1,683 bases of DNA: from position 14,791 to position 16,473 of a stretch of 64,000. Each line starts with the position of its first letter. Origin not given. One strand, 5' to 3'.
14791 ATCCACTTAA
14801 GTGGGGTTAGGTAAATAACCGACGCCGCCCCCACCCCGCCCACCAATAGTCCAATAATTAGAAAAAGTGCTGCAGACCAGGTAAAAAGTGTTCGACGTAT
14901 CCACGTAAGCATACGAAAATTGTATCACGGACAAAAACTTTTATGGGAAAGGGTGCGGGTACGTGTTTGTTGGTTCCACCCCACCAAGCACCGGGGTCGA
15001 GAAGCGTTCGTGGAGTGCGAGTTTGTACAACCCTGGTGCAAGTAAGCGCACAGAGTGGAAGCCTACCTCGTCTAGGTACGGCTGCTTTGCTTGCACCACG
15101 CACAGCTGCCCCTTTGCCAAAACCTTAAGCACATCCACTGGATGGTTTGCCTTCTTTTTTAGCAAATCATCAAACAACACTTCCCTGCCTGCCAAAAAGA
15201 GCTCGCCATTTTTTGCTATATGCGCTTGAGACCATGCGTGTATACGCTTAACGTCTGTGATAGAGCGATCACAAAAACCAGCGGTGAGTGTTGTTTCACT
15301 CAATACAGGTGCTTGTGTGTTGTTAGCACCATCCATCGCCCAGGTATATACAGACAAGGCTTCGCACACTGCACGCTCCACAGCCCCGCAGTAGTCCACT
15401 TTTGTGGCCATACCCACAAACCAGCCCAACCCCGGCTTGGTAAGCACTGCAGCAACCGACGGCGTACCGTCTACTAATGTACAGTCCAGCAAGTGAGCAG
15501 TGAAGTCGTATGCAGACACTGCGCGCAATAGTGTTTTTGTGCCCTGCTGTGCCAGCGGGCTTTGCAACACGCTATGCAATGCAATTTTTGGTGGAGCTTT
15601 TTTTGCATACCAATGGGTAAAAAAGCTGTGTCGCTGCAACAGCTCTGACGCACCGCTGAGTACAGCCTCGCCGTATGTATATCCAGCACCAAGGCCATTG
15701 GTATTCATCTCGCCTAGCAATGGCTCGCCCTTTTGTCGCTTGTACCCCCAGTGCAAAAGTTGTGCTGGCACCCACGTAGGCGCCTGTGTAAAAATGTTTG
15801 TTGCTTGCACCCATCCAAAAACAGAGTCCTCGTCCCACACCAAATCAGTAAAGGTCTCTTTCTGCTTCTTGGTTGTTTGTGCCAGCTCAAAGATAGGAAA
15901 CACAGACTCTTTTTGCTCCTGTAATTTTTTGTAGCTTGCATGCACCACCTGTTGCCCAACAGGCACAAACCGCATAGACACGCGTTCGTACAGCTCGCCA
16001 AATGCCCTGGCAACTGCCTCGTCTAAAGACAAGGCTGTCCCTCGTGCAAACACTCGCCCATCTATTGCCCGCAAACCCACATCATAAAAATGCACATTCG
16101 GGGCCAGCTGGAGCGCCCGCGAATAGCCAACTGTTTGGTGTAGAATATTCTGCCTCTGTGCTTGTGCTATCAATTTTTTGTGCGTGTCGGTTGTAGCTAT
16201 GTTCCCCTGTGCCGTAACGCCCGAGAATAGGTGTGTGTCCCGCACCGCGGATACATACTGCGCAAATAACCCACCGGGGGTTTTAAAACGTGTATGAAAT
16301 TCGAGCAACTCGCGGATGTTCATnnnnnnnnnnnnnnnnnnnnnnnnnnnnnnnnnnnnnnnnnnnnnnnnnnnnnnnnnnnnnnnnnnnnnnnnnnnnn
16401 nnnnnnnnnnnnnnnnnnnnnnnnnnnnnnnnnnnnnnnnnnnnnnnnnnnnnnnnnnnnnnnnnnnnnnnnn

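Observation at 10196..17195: Translationally coupled unknown-protein / YcaO / rhodanese operon, next to a SufS cysteine desulfurase: candidate sulfur-dependent peptide-backbone modification system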

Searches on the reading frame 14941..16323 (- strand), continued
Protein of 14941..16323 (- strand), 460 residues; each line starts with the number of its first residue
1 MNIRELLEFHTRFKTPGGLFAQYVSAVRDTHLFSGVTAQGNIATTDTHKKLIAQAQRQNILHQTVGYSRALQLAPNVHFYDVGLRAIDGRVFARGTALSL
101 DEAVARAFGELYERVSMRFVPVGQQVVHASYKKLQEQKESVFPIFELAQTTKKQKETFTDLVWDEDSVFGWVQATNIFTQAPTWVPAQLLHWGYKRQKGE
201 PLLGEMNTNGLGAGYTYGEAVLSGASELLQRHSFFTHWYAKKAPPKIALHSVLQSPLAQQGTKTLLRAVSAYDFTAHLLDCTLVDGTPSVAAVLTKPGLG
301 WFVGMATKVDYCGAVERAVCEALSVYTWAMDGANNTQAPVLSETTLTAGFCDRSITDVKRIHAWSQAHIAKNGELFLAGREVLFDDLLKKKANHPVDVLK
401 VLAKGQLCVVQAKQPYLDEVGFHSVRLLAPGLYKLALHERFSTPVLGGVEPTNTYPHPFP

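Call 87: find_encoding_contigs(protein=P0024, flank=8000, max_places=1)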
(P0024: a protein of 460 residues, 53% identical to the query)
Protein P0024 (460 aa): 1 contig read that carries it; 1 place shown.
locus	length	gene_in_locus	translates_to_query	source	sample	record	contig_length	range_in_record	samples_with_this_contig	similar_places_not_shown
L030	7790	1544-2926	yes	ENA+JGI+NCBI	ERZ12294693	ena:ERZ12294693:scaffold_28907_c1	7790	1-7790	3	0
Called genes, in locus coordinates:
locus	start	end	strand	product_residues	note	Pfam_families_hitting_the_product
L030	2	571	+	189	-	?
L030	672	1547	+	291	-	-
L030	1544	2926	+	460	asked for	PF02624:YcaO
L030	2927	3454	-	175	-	-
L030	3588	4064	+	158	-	-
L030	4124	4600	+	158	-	-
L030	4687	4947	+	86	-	-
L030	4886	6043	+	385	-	-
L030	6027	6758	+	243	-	PF13462:Thioredoxin_4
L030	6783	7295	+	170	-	PF00581:Rhodanese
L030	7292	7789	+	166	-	?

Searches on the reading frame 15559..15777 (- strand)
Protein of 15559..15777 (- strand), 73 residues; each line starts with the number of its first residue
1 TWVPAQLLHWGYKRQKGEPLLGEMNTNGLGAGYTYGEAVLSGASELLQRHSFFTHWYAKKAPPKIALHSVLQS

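Call 74: search_solved_structures(query=window:15559-15777:-, max_evalue=10, show_alignments=5)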
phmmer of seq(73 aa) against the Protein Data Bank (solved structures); distinct sequences matched with E-value up to 10: 7.
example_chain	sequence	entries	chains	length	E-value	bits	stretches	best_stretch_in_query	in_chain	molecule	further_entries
4bs9_A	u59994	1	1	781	0.0012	22.4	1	21-69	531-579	TRUD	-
6ci7_A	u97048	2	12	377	0.0019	21.7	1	24-72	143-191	YcaO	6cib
7u58_A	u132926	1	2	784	0.0048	20.5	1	2-68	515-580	MusD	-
4v1t_A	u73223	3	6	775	0.0078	19.8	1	4-69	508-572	LYND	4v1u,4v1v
6pe3_A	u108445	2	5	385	0.059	17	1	23-65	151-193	Uncharacterized protein MJ1094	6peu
8tq8_L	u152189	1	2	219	1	13.1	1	39-68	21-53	Fab.34.5.8 Light chain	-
5myc_P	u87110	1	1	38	1.5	12.6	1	25-51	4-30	Leucine-rich repeat serine/threonine-protein kinase 2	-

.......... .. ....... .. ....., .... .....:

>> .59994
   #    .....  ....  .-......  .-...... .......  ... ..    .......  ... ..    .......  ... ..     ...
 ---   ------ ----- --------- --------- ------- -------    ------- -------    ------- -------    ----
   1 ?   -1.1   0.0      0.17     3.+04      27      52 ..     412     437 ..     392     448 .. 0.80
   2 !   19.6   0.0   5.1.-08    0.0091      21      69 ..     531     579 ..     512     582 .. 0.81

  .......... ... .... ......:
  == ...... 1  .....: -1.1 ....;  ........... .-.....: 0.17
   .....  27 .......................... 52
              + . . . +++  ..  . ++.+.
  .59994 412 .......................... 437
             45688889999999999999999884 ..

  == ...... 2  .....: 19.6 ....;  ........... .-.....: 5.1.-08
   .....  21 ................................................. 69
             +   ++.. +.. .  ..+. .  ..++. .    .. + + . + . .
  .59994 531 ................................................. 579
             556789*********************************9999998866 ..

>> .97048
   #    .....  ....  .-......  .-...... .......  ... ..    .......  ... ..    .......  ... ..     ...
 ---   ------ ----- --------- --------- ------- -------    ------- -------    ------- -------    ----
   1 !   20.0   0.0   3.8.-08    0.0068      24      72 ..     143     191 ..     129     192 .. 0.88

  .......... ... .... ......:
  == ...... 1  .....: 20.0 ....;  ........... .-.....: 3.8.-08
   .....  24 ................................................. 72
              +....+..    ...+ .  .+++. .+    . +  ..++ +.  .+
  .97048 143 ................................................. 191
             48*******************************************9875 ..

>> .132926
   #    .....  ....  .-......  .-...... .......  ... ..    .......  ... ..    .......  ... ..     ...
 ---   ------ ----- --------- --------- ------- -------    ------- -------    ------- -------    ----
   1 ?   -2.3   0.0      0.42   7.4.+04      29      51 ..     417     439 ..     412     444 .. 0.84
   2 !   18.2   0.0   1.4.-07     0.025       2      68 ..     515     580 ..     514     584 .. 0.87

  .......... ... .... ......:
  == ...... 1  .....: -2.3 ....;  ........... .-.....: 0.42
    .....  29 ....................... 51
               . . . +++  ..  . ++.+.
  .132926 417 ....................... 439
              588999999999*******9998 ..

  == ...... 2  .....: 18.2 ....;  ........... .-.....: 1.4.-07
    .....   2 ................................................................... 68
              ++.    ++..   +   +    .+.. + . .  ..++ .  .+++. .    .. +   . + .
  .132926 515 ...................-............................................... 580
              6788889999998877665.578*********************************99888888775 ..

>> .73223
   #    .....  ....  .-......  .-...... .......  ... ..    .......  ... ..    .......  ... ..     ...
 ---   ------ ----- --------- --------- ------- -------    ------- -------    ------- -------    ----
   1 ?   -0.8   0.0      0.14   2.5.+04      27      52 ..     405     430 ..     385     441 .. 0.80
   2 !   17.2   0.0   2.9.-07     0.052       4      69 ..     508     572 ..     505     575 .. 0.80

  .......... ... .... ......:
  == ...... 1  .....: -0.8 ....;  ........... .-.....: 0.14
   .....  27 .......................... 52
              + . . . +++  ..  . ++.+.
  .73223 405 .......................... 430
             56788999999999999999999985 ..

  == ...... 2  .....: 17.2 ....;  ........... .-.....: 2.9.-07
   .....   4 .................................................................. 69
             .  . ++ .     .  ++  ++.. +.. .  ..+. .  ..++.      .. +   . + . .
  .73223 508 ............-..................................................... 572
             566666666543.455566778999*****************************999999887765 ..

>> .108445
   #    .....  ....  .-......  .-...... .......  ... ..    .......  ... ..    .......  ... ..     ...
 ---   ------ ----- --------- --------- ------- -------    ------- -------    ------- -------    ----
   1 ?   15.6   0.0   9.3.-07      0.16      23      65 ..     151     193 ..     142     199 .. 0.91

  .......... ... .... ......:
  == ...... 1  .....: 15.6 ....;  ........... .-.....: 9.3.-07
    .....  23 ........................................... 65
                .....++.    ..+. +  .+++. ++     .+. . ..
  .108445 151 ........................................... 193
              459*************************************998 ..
